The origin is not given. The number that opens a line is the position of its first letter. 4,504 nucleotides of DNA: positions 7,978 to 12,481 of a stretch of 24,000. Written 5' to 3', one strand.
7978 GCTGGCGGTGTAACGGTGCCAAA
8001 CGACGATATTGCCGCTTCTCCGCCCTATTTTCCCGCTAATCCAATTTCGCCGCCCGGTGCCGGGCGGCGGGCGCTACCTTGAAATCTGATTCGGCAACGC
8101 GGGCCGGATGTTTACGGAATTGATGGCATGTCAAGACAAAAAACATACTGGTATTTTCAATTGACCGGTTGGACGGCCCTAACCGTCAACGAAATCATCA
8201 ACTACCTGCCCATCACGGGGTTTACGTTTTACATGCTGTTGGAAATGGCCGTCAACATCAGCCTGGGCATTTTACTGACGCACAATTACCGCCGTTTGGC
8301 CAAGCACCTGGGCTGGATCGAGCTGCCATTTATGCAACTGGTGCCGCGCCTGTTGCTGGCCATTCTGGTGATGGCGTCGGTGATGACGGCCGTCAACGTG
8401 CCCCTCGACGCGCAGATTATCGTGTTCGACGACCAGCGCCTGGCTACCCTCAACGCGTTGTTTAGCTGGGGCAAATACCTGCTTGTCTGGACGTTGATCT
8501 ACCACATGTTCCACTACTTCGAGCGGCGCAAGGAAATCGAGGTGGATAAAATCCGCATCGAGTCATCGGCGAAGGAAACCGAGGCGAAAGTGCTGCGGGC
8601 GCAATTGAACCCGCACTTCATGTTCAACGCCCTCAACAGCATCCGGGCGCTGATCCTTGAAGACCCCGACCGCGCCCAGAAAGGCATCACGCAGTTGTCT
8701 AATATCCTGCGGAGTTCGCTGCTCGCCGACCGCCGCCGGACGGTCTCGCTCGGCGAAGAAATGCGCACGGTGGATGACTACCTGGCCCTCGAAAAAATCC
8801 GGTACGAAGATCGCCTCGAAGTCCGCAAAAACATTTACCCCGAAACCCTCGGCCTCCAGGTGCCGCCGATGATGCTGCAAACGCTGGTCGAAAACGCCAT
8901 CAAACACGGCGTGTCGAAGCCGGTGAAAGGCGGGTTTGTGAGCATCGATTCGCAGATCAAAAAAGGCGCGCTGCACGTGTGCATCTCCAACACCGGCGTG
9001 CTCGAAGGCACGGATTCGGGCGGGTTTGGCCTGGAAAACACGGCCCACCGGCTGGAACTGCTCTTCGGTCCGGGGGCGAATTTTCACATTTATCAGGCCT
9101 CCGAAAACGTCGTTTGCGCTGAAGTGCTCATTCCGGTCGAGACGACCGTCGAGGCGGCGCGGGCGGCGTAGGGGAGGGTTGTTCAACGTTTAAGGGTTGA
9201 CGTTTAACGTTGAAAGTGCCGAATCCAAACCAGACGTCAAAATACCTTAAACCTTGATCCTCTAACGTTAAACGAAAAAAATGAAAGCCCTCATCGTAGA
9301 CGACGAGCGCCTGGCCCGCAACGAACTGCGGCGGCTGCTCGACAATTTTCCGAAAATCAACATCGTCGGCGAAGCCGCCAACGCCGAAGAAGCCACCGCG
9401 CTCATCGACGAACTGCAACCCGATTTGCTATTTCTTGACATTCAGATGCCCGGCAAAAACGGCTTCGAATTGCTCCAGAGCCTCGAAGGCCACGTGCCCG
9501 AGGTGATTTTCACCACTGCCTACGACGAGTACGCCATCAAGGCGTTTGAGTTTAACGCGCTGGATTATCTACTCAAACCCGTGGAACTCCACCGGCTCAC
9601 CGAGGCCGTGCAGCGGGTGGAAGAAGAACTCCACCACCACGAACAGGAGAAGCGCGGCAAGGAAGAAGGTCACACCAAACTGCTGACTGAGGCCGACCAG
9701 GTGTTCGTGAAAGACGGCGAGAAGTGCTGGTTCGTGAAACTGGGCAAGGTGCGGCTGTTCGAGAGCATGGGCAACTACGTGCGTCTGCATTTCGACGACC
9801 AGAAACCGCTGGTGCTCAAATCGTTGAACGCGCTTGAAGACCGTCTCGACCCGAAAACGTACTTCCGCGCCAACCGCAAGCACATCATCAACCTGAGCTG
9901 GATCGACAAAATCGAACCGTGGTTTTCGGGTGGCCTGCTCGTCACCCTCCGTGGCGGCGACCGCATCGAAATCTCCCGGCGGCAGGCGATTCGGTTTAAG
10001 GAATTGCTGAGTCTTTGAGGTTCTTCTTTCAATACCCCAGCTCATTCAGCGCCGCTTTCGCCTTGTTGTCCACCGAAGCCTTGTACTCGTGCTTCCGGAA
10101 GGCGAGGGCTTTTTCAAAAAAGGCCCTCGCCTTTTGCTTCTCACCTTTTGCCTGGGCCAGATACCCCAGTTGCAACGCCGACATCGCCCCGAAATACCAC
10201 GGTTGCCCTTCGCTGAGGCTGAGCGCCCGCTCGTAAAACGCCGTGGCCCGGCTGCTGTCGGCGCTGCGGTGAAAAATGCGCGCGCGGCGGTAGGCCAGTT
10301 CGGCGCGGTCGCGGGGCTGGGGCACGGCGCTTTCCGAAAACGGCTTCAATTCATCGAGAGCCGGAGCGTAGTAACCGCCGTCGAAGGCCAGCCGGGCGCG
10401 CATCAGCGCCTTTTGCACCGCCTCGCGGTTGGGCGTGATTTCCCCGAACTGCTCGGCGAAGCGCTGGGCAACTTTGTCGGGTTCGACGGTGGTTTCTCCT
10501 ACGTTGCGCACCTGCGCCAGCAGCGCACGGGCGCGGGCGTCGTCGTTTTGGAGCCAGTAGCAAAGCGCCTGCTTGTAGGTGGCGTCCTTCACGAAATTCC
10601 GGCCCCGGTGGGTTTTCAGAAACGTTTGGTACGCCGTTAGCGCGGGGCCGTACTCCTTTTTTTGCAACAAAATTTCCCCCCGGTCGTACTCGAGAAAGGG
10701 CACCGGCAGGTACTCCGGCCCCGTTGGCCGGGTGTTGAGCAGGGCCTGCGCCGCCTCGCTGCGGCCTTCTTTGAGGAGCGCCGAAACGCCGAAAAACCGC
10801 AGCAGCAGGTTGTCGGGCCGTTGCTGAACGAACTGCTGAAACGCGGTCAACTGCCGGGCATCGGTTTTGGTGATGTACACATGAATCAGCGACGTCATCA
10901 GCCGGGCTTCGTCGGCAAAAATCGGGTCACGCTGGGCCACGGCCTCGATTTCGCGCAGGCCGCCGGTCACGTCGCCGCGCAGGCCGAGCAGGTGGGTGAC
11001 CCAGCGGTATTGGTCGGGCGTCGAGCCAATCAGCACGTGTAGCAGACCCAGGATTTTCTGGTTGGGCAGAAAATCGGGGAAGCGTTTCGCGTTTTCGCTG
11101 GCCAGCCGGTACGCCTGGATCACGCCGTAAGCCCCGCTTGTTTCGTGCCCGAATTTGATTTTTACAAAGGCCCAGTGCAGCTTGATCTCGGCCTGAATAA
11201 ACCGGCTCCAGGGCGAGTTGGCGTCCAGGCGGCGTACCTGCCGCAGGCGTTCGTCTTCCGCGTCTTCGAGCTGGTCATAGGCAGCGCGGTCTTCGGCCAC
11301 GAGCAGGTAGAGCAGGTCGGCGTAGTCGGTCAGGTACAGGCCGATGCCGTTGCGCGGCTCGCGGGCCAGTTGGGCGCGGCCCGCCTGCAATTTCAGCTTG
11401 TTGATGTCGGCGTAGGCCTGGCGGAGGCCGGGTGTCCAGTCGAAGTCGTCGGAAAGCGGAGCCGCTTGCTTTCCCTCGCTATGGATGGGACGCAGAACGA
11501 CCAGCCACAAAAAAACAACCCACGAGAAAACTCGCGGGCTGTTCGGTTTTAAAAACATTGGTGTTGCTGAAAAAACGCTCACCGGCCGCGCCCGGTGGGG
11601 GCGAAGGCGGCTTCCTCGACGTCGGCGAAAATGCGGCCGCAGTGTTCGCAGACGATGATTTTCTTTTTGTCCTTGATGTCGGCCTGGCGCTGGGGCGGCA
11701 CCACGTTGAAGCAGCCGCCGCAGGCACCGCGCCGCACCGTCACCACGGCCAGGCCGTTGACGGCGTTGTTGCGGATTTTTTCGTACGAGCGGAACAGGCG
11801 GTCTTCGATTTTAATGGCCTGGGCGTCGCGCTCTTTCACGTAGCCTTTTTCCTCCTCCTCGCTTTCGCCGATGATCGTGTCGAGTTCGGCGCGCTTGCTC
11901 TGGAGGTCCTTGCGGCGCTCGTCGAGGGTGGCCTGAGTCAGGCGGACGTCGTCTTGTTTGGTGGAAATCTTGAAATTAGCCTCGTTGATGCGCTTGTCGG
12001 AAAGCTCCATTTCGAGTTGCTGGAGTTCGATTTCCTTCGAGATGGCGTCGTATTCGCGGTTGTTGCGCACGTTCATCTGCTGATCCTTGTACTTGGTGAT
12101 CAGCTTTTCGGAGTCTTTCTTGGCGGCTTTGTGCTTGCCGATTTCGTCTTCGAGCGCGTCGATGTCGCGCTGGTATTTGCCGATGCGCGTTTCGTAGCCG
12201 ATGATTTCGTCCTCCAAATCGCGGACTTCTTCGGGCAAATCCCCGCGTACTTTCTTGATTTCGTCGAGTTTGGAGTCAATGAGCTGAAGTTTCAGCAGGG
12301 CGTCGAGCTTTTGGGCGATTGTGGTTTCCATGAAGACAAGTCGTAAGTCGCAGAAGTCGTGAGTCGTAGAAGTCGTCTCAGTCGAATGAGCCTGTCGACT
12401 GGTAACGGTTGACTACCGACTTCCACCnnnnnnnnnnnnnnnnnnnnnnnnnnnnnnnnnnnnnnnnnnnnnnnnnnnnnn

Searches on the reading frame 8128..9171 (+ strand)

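Call 9: search_protein_families(library=pfam, proteins=[window:8128-9171:+], max_evalue=0.001)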
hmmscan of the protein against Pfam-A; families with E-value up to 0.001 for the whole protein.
window:8128-9171:+ (347 aa): 1 family
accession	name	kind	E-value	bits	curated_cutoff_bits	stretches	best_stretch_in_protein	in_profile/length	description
PF06580.19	His_kinase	-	8.8e-26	90.4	25.2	1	152-230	2-81/81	Histidine kinase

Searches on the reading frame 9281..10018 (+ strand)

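Call 9: search_protein_families(library=pfam, proteins=[window:9281-10018:+], max_evalue=0.001)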
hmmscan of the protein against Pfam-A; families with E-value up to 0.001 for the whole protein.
window:9281-10018:+ (245 aa): 2 families
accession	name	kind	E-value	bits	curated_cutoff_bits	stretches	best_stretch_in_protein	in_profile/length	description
PF00072.30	Response_reg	-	1.3e-24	86.9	30.2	1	4-111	2-111/111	Response regulator receiver domain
PF04397.21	LytTR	-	9.9e-22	77.4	22.6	1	148-243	2-97/98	LytTr DNA-binding domain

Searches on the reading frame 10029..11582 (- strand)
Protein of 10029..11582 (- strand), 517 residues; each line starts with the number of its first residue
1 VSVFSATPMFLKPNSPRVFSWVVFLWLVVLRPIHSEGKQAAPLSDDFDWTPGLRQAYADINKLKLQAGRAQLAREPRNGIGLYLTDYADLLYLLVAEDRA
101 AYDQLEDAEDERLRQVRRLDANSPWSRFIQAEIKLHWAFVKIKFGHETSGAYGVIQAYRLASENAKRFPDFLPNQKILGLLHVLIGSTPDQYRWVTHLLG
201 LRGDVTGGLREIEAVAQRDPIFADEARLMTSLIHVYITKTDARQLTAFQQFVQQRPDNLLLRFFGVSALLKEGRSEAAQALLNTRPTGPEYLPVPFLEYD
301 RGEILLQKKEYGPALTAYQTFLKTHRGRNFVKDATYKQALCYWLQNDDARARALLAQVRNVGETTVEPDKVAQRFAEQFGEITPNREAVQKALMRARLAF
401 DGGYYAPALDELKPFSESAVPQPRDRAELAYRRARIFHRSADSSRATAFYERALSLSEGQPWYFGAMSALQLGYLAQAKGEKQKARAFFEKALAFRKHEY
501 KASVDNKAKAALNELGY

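Call 9: search_protein_families(library=pfam, proteins=[window:10029-11582:-], max_evalue=0.001)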
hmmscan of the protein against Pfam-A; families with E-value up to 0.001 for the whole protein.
window:10029-11582:- (517 aa): 5 families
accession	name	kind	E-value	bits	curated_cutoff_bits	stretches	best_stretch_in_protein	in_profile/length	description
PF13424.12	TPR_12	-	6.3e-06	26.7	30.1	1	426-497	2-76/77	Tetratricopeptide repeat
PF13181.12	TPR_8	-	6.4e-06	26.4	25.7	0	470-494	5-29/34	Tetratricopeptide repeat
PF07719.23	TPR_2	-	6.1e-05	23.3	27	0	471-494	6-29/34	Tetratricopeptide repeat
PF13174.12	TPR_6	-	0.00047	21.1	26.3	0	333-359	1-27/33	Tetratricopeptide repeat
PF00515.34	TPR_1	-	0.00048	20.3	27.8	0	471-495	6-30/34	Tetratricopeptide repeat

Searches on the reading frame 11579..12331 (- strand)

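Call 9: search_protein_families(library=pfam, proteins=[window:11579-12331:-], max_evalue=0.001)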
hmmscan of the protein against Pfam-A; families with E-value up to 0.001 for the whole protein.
window:11579-12331:- (250 aa): 2 families
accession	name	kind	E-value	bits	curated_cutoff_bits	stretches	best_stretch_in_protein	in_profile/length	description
PF02591.20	Zn_ribbon_9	-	2.2e-12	47.3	29.1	1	203-234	1-32/33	C4-type zinc ribbon domain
PF24481.2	CT398_CC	-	0.00012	22.4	27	1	16-189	2-178/180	CT398-like coiled coil hairpin domain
